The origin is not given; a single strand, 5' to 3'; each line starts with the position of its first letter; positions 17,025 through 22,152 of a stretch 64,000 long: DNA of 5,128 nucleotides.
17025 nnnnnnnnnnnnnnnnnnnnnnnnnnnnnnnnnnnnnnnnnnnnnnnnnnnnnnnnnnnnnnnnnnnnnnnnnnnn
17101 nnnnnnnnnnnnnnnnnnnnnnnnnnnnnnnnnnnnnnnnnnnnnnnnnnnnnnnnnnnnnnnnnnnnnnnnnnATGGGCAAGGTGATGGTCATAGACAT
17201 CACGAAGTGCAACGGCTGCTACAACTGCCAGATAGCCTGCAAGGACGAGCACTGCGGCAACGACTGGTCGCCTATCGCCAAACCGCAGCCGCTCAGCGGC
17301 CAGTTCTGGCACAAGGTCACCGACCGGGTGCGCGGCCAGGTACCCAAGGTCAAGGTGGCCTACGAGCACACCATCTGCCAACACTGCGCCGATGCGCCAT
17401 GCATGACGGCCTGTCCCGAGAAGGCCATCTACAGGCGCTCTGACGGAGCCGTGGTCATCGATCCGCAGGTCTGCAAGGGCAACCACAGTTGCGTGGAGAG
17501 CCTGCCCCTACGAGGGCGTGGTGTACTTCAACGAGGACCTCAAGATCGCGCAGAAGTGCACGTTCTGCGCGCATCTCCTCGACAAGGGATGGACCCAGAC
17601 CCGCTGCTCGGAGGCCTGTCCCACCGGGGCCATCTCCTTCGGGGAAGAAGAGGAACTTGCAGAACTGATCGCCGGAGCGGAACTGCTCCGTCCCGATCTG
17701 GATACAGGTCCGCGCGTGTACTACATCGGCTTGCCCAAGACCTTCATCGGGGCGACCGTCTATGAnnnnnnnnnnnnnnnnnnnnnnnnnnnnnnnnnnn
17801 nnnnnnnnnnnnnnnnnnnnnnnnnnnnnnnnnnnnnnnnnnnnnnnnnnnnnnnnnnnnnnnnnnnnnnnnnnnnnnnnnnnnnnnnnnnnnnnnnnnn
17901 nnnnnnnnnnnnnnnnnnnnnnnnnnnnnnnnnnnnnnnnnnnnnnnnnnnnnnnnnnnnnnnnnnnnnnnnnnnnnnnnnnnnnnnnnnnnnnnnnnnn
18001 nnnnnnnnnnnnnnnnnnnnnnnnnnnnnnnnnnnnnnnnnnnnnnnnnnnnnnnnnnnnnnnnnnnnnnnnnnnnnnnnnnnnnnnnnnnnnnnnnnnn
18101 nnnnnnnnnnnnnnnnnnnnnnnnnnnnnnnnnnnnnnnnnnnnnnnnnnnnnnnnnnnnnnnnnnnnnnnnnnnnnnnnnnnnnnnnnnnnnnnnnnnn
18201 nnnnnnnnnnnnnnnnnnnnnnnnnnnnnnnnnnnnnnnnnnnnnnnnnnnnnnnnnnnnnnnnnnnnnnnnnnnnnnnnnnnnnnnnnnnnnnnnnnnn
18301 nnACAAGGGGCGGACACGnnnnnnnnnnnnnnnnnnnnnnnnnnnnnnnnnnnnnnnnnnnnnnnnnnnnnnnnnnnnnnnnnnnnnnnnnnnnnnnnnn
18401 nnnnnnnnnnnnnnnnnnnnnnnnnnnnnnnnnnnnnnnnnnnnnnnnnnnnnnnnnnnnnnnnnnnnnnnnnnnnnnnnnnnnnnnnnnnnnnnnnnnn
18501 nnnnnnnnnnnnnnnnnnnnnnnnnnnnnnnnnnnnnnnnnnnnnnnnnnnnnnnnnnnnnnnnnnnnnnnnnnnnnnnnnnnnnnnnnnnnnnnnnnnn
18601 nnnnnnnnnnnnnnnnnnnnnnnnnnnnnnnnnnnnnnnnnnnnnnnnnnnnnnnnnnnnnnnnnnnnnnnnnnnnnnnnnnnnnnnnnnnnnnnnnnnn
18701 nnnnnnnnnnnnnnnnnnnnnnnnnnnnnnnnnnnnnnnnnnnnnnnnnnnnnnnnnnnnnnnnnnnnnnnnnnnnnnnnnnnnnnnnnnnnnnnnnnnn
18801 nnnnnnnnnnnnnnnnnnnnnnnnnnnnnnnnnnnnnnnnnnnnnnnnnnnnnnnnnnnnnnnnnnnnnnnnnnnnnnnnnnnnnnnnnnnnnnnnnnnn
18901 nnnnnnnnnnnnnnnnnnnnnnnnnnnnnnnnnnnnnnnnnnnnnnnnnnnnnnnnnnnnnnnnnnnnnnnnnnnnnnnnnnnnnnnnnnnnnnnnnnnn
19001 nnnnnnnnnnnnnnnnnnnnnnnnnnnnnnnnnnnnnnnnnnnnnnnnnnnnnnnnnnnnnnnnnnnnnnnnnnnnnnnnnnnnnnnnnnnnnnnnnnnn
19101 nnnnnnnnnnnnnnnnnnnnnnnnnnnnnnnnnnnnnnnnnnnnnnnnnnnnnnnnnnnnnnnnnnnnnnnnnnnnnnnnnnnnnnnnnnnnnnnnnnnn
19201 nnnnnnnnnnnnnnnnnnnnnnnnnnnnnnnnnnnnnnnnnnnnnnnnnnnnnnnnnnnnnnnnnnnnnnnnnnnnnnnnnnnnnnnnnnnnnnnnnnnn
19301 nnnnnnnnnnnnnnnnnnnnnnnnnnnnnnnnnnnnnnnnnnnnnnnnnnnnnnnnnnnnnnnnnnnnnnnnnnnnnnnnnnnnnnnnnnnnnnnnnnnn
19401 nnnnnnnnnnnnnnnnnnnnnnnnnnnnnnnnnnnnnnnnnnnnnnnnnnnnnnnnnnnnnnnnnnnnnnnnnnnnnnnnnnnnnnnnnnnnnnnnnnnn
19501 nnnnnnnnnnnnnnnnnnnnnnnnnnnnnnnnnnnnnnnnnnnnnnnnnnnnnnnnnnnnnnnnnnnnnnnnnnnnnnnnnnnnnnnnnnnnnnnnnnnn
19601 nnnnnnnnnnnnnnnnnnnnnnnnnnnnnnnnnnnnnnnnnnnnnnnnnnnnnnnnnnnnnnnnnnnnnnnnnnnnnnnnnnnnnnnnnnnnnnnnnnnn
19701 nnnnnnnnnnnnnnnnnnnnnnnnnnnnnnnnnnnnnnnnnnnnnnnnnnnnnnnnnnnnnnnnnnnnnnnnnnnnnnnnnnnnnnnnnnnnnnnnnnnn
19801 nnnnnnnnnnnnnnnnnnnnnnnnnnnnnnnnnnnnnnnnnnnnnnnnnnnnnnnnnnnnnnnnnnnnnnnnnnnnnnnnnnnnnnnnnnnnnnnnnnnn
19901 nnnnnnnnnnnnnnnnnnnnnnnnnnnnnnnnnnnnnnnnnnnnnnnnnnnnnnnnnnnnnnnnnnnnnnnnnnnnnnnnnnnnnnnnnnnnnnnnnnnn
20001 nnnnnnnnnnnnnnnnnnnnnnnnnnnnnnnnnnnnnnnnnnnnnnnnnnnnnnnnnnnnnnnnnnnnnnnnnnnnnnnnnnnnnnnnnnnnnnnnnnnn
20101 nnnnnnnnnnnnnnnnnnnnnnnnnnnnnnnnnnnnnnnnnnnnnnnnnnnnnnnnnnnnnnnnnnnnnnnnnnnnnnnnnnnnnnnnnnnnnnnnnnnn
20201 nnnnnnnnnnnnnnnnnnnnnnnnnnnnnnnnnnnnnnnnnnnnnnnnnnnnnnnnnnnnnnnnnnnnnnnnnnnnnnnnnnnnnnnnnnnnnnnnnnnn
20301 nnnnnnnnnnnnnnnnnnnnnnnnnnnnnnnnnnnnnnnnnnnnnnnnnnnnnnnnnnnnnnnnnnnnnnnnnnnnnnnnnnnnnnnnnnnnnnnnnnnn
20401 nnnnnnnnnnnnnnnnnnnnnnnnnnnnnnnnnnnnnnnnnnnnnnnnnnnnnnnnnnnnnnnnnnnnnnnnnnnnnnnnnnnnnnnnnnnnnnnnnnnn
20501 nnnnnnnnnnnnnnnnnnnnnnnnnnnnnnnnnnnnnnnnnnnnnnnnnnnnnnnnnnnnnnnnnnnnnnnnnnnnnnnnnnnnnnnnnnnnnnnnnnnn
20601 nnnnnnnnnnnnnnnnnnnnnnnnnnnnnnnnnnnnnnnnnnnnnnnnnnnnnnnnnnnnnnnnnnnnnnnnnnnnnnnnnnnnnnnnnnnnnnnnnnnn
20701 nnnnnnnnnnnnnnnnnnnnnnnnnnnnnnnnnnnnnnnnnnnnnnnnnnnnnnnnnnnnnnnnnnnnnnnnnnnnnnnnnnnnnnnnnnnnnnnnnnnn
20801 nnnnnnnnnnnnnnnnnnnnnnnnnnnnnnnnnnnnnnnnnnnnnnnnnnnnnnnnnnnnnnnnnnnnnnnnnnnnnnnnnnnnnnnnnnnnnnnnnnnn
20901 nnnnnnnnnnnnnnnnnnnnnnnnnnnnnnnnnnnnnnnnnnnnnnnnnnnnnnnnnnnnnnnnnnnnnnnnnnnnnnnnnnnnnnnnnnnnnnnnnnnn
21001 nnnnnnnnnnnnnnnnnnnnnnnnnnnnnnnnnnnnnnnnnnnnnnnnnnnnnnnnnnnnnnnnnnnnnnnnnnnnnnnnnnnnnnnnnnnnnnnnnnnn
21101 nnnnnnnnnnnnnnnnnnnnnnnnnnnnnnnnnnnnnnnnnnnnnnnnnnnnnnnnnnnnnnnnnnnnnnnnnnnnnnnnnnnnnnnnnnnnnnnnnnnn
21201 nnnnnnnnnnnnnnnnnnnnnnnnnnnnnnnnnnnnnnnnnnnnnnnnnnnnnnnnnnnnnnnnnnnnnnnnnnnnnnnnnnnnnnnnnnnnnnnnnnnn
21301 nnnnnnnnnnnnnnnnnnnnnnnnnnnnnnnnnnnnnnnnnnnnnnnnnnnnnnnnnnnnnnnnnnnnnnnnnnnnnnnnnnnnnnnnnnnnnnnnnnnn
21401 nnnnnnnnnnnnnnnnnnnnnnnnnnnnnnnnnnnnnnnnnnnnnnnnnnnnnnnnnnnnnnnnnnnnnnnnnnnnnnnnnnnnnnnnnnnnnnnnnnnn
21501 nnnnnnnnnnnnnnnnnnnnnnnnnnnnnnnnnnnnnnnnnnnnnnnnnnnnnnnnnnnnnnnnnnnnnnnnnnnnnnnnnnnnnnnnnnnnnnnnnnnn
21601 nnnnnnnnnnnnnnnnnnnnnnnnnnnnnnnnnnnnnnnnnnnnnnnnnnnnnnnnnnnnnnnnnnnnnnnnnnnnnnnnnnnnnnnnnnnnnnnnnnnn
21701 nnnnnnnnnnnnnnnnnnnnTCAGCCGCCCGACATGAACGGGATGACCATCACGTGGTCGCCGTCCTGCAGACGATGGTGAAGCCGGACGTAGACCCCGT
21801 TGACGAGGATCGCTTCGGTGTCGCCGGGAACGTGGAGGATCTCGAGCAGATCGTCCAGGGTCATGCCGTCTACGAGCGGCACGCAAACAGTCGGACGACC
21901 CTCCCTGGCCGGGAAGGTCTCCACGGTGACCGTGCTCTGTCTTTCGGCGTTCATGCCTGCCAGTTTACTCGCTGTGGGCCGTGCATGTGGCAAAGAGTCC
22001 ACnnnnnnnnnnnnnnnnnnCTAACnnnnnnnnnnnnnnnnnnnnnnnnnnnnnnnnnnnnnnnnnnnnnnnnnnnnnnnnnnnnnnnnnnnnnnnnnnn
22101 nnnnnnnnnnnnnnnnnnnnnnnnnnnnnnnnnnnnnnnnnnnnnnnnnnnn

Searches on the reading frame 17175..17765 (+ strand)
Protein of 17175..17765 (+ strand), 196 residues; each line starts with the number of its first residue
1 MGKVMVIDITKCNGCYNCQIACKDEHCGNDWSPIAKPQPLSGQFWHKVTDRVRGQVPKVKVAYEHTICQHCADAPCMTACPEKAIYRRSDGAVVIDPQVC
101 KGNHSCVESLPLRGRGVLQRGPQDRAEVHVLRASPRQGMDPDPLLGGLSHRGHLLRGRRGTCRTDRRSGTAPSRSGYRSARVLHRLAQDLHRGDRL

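Call 5: search_protein_families(library=pfam, proteins=[window:17175-17765:+])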
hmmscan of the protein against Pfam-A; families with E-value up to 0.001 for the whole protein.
window:17175-17765:+ (196 aa): 5 families
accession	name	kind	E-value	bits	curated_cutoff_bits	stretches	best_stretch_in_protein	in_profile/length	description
PF13247.11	Fer4_11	-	3.9e-12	46.7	26.2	1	60-113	2-57/100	4Fe-4S dicluster domain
PF13237.11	Fer4_10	-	3.7e-07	30.4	25.5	1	62-108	3-50/53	4Fe-4S dicluster domain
PF12837.12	Fer4_6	-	3.8e-05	23.9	25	0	61-85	2-24/24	4Fe-4S binding domain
PF12797.12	Fer4_2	-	0.0001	22.4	24.5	0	4-23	2-21/22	4Fe-4S binding domain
PF12838.12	Fer4_7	-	0.00041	21.2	27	0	11-84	1-52/52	4Fe-4S dicluster domain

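Call 6: search_protein_families(library=ncbifam, proteins=[window:17175-17765:+])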
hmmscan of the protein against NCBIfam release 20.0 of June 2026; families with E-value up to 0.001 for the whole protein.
window:17175-17765:+ (196 aa): 30 families (the best 25 are shown)
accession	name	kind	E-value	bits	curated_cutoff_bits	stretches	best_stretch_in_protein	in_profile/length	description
NF041715.1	arsenate_red_ArrB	equivalog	1.1e-17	64.4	450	1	4-115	4-104/233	arsenate respiratory reductase iron-sulfur subunit ArrB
TIGR03478.1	DMSO_red_II_bet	subfamily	1.2e-17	63.8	480.7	1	36-112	101-176/321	DMSO reductase family type II enzyme, iron-sulfur subunit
TIGR02951.1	DMSO_dmsB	equivalog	2.9e-17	63.1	214.1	1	6-113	5-110/161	DMSO/selenate family reductase complex B subunit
NF045797.1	DsrO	equivalog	9.5e-17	61.2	200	1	5-127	46-162/235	sulfate reduction electron transfer complex DsrMKJOP subunit DsrO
NF011569.0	PRK14993.1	equivalog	9e-14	51.5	416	1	4-116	45-148/244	tetrathionate reductase subunit TtrB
NF042979.1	EthbenzDh_ebdB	equivalog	9.2e-14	51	740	1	41-113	128-199/354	ethylbenzene dehydrogenase subunit beta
TIGR01660.1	narH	equivalog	2.1e-12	46.3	524.05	1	46-112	161-228/492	nitrate reductase subunit beta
NF009451.0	PRK12809.1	equivalog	5.8e-12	44.7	1154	1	1-111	1-98/639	formate-dependent uric acid utilization protein YgfT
NF041782.1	mnquin_red_QrcC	equivalog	9.1e-11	41.9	400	1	5-115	3-116/239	menaquinone reductase iron-sulfur cluster-binding subunit QrcC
NF009408.0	PRK12769.1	equivalog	1.7e-10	39.7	1003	1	1-112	1-99/659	formate-dependent uric acid utilization protein AegA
NF007658.0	PRK10330.1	equivalog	5.9e-10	38.9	260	1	1-120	1-109/181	electron transport protein HydN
NF038355.1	FDH3_beta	equivalog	3.4e-09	37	240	1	6-112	6-98/180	formate dehydrogenase FDH3 subunit beta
TIGR03149.1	cyt_nit_nrfC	equivalog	4.5e-09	36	377.6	1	5-115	41-142/225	cytochrome c nitrite reductase Fe-S protein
NF007382.0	PRK09898.1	equivalog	5.2e-08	32.7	213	1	4-112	60-168/208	ferredoxin-like protein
NF045715.1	sulf_resp_HmcB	equivalog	2.7e-07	30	420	1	5-111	39-150/307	sulfate respiration complex iron-sulfur protein HmcB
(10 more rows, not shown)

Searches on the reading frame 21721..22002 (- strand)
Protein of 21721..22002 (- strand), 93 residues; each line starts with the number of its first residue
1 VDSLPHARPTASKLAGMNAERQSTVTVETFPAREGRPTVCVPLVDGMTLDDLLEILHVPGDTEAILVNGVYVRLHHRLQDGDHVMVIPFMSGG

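Call 44: search_protein_families(library=pfam, proteins=[window:21721-22002:-], max_evalue=0.05)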
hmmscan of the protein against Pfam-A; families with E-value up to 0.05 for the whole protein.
window:21721-22002:- (93 aa): 3 families
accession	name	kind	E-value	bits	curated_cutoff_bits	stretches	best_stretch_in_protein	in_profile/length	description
PF02597.26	ThiS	-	1.8e-10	41.7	22.5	1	45-93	20-76/76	ThiS family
PF14451.12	Ub-Mut7C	-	1.3e-07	31.8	23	1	34-89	20-76/81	Mut7-C ubiquitin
PF02824.27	TGS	-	0.038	14.5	22.2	0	66-86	38-58/60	TGS domain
